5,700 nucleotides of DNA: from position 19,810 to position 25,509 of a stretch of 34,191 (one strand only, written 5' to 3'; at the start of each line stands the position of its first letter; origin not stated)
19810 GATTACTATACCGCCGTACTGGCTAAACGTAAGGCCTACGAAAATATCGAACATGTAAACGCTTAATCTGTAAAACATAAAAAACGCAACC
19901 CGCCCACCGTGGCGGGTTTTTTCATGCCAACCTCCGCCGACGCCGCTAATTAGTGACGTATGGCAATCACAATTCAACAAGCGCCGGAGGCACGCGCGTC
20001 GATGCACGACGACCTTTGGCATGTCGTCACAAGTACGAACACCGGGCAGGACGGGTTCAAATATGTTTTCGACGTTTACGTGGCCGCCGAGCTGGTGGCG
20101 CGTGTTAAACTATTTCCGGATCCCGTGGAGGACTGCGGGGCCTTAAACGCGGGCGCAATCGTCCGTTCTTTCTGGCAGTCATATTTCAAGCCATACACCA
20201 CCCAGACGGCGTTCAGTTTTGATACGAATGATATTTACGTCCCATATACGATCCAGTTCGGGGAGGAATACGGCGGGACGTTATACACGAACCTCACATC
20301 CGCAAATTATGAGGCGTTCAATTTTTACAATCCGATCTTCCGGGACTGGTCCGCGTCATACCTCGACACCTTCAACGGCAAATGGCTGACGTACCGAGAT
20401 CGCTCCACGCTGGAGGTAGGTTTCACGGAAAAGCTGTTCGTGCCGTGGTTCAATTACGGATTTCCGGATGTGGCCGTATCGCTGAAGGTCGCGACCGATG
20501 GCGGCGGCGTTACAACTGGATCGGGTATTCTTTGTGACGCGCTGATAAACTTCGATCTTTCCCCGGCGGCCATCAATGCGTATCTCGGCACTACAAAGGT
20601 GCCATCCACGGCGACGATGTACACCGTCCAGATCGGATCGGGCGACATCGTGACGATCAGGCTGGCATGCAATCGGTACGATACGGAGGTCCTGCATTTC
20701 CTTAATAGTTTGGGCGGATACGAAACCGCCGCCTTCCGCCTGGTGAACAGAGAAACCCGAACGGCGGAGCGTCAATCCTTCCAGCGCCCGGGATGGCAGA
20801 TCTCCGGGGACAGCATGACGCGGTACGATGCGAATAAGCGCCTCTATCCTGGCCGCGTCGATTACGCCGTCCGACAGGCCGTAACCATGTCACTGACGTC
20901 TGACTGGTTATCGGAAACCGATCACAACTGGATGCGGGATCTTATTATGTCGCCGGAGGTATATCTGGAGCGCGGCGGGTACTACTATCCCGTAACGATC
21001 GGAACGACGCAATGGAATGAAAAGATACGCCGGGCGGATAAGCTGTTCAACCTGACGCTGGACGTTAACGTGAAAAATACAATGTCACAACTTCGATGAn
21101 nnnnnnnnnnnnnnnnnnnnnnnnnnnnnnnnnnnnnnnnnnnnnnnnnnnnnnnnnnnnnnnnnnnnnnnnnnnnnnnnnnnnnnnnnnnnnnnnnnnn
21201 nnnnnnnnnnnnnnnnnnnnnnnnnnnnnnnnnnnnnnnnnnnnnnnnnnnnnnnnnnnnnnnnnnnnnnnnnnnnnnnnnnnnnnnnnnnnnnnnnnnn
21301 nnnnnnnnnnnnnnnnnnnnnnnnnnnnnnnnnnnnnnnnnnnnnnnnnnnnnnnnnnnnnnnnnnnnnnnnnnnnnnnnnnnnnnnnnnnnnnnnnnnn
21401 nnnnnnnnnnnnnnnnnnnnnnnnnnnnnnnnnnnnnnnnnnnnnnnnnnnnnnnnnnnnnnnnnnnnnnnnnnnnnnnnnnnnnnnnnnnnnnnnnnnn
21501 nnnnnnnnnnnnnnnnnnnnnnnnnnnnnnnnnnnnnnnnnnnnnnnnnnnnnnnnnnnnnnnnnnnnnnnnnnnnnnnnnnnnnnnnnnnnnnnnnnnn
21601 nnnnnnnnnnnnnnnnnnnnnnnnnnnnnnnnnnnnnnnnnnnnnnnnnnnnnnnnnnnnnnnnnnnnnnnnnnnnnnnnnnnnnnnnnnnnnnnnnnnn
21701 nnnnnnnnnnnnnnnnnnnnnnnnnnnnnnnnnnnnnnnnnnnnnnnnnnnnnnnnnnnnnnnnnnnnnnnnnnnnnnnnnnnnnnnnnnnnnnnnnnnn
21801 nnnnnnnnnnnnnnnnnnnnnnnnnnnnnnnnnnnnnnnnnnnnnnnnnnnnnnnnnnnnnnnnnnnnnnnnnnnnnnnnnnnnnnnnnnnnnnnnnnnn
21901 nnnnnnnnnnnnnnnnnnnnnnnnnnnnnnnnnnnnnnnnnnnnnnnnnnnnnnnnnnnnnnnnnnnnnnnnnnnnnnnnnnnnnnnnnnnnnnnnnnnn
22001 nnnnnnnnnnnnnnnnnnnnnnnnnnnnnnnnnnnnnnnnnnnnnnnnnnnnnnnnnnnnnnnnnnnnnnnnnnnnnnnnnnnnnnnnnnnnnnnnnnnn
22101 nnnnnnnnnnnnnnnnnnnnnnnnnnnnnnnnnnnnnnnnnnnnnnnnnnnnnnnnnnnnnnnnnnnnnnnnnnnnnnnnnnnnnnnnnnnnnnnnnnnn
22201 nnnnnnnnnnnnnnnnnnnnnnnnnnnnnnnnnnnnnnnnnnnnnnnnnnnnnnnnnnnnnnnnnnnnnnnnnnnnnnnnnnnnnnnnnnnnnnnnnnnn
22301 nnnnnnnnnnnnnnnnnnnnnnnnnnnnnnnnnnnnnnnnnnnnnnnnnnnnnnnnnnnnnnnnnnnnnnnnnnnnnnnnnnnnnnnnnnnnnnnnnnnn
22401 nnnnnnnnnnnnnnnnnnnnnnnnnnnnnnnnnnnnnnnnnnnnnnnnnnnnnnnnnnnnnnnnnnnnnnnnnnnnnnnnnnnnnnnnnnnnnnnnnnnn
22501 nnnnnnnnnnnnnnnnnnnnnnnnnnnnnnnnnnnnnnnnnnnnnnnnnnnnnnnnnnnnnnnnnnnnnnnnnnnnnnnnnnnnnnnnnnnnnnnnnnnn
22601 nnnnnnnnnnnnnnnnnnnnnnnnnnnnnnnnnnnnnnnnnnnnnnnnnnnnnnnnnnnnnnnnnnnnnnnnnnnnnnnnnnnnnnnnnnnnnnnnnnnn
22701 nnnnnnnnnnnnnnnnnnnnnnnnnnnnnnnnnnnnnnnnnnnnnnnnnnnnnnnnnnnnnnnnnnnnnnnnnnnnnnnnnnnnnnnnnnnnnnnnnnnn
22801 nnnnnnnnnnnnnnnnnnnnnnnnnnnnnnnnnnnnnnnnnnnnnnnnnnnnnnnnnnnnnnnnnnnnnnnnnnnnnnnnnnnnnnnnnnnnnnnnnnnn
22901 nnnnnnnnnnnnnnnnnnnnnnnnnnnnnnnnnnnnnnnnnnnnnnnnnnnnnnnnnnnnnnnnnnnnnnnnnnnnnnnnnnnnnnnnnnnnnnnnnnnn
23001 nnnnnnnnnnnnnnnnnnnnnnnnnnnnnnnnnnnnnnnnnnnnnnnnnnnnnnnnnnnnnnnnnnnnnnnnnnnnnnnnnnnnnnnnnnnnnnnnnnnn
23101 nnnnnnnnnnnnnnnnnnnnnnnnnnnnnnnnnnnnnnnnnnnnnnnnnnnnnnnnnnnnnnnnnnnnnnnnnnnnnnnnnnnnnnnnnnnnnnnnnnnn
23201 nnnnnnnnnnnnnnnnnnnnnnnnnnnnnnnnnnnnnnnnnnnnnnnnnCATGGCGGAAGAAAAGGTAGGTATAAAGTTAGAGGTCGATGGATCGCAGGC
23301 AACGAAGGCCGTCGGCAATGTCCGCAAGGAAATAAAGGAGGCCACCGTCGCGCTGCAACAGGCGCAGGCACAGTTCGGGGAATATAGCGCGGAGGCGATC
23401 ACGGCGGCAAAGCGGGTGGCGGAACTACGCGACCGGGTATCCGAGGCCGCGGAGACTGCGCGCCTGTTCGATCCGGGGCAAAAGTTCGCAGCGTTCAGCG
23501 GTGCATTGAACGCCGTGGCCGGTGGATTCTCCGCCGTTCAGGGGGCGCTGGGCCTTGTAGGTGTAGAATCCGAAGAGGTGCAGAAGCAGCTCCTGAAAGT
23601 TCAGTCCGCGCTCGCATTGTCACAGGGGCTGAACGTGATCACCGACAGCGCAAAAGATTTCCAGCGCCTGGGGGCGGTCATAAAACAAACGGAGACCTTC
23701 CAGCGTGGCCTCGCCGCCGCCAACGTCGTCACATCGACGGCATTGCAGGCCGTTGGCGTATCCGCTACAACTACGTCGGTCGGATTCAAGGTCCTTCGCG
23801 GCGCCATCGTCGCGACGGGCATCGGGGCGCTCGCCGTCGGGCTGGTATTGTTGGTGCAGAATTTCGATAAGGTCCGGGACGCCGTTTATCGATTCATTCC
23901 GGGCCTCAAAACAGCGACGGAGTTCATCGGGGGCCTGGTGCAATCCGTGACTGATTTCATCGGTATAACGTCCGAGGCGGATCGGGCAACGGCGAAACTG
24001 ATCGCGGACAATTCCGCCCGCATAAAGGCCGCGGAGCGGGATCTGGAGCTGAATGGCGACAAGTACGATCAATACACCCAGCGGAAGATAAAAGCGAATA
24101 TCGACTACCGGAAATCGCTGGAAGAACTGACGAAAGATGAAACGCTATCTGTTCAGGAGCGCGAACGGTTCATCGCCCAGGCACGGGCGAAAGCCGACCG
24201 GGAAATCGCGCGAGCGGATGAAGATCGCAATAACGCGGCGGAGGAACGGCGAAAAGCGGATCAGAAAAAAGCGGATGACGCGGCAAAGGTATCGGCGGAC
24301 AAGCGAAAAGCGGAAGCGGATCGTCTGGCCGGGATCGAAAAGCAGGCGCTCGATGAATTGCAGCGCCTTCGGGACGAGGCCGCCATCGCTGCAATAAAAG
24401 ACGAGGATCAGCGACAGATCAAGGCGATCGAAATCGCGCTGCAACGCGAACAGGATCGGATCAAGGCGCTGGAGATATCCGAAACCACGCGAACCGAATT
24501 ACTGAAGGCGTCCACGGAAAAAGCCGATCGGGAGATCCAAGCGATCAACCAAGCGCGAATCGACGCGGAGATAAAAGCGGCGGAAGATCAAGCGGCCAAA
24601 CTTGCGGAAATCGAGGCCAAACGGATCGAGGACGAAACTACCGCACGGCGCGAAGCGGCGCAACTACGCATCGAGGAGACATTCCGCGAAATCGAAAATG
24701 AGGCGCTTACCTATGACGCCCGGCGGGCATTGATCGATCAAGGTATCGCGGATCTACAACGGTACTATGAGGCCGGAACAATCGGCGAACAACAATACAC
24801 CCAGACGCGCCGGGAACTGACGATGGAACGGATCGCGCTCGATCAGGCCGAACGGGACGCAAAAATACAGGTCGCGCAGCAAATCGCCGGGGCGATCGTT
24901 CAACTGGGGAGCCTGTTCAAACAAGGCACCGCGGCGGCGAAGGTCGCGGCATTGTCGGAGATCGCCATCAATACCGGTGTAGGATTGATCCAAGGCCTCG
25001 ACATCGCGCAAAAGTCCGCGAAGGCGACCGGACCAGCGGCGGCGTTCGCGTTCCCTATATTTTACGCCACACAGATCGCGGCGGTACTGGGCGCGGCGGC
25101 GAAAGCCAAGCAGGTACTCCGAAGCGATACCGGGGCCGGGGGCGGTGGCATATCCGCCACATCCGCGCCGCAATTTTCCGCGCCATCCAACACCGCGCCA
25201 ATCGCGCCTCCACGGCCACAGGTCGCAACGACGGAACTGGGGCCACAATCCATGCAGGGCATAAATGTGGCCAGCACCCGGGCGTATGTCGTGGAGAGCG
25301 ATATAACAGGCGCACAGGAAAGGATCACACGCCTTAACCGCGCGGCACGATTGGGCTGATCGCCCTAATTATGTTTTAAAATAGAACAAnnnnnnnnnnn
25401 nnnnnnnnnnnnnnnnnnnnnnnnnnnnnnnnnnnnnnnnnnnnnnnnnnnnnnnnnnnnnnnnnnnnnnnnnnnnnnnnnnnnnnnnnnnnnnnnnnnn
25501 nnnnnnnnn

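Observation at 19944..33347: Recurrent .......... box immediately upstream of late-gene start codons, with a phage sigma-like factor as candidate reader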

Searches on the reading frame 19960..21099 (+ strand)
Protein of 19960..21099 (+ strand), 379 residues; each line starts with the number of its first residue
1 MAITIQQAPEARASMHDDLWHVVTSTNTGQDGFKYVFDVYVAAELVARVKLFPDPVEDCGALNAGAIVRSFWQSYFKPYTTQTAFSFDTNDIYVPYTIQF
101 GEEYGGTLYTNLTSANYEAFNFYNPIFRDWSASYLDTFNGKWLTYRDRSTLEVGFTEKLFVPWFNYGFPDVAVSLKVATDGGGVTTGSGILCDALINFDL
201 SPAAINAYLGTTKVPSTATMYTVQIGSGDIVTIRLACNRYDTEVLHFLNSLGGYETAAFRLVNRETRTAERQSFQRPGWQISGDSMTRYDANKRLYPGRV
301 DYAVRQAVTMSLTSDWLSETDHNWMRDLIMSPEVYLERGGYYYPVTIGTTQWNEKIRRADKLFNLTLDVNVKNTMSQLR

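Call 15: search_protein_families(library=phrogs, proteins=[window:19960-21099:+], max_evalue=0.01)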
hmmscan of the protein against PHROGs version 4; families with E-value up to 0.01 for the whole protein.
window:19960-21099:+ (379 aa): 1 family
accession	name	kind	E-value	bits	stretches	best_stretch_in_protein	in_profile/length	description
phrog_35281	-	unknown function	1.3e-07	31.8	1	238-372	343-465/474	-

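Call 85: search_protein_families(library=pfam, proteins=[window:19960-21099:+], max_evalue=0.001)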
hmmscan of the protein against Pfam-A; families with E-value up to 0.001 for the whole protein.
window:19960-21099:+ (379 aa): 0 families

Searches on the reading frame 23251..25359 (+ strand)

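Call 15: search_protein_families(library=phrogs, proteins=[window:23251-25359:+], max_evalue=0.01)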
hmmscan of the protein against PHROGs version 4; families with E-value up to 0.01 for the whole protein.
window:23251-25359:+ (702 aa): 2 families
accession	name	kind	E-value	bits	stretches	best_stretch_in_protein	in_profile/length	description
phrog_1538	-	tail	0.00037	20.3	1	112-622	173-700/811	tail length tape measure protein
phrog_339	-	tail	0.005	16.1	1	191-347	267-427/1123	tail length tape measure protein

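Call 85: search_protein_families(library=pfam, proteins=[window:23251-25359:+], max_evalue=0.001)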
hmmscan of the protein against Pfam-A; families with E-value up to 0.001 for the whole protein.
window:23251-25359:+ (702 aa): 0 families
